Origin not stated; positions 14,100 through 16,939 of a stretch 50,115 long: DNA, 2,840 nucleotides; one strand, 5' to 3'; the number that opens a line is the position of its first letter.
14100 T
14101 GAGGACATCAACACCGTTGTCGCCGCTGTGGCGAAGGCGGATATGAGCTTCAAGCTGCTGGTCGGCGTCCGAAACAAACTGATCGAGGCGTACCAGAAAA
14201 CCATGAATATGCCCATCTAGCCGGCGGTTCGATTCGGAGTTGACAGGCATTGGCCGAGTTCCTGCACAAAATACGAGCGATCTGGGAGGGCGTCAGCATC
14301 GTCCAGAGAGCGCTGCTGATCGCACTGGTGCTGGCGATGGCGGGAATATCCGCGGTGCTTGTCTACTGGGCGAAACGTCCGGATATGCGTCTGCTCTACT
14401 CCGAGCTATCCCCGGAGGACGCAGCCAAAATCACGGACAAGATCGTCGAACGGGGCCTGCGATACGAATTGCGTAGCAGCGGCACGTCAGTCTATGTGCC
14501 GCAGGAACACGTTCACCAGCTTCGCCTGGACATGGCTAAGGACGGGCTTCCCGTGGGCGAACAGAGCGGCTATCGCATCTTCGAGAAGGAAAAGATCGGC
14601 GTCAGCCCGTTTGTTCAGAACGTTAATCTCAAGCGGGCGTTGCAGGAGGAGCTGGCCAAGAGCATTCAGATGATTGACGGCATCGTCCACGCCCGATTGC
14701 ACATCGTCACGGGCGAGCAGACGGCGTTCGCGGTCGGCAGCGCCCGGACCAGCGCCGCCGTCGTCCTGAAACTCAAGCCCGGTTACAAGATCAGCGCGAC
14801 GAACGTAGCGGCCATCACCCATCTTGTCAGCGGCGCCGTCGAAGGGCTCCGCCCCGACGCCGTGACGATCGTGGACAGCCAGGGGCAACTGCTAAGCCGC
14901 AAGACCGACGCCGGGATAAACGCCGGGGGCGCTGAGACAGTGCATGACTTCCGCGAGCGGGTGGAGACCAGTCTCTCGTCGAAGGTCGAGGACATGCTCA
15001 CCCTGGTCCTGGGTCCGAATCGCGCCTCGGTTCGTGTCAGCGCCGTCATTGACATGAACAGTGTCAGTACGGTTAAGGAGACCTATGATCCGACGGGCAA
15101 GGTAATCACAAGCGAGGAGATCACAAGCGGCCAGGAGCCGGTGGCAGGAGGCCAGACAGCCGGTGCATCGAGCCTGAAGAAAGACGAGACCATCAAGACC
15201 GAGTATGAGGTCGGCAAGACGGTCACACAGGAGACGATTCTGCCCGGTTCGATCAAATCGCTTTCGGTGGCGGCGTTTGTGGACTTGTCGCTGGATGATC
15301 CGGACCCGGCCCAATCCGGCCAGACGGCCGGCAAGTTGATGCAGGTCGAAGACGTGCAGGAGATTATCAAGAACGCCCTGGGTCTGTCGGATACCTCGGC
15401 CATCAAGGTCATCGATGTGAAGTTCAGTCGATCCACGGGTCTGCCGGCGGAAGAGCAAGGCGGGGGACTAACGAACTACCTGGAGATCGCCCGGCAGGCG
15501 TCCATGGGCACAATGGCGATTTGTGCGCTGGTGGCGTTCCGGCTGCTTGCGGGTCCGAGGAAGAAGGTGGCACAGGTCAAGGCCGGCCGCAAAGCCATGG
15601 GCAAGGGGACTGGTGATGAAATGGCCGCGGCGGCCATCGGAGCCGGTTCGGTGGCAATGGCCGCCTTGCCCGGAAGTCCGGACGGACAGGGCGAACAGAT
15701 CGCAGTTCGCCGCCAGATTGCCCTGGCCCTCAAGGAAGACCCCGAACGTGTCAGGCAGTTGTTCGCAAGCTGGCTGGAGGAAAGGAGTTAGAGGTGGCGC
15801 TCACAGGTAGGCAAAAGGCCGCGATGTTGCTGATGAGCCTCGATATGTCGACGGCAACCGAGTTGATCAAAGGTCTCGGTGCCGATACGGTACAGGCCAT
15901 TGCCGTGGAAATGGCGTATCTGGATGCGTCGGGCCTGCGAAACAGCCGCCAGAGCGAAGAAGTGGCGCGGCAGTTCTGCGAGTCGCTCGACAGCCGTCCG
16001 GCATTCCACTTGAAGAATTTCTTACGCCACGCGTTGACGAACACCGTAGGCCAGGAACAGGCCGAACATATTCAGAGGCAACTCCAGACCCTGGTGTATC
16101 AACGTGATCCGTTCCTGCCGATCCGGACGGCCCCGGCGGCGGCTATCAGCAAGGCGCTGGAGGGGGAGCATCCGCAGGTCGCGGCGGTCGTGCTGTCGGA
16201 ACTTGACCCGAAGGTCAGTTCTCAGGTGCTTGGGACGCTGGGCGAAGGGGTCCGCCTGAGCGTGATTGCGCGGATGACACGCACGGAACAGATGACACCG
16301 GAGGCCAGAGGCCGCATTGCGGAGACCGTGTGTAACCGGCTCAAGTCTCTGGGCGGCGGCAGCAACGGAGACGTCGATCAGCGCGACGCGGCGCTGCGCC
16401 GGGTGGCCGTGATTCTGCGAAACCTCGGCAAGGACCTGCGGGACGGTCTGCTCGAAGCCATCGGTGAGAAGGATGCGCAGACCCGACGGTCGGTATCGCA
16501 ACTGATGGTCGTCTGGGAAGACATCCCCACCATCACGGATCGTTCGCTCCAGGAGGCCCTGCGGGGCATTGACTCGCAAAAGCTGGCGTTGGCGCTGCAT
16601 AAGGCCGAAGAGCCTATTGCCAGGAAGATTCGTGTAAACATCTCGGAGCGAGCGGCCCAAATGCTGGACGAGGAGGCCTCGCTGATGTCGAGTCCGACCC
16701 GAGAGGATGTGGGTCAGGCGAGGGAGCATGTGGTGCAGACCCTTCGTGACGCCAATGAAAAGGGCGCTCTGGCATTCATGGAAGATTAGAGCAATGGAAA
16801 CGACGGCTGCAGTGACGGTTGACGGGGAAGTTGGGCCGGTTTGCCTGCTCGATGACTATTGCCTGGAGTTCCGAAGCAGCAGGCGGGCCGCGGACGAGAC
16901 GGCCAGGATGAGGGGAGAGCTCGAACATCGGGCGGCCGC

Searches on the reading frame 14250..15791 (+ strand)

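Call 8: search_protein_families(library=pfam, proteins=[window:14250-15791:+], max_evalue=0.001)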
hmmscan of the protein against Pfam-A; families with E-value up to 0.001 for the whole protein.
window:14250-15791:+ (513 aa): 2 families
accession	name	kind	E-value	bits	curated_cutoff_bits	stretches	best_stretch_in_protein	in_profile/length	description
PF01514.23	YscJ_FliF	-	3e-55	187.3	24.4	1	42-216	2-178/179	Secretory protein of YscJ/FliF family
PF08345.17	YscJ_FliF_C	-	3.7e-19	70.1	23.8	1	250-391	1-146/147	Flagellar M-ring protein C-terminal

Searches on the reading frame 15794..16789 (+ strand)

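Call 8: search_protein_families(library=pfam, proteins=[window:15794-16789:+], max_evalue=0.001)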
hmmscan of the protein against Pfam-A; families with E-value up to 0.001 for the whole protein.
window:15794-16789:+ (331 aa): 4 families
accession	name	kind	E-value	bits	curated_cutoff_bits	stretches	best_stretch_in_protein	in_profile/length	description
PF01706.21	FliG_C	-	7.1e-24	84.6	23.3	1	222-326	2-106/108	FliG C-terminal domain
PF14842.11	FliG_N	-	1.9e-21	77.1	25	2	3-98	2-96/104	FliG N-terminal domain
PF14841.11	FliG_M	-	1.8e-19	70.2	25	1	117-187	3-73/76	FliG middle domain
PF03448.22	MgtE_N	-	3.5e-06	27.9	25.9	0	115-165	3-53/102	MgtE intracellular N domain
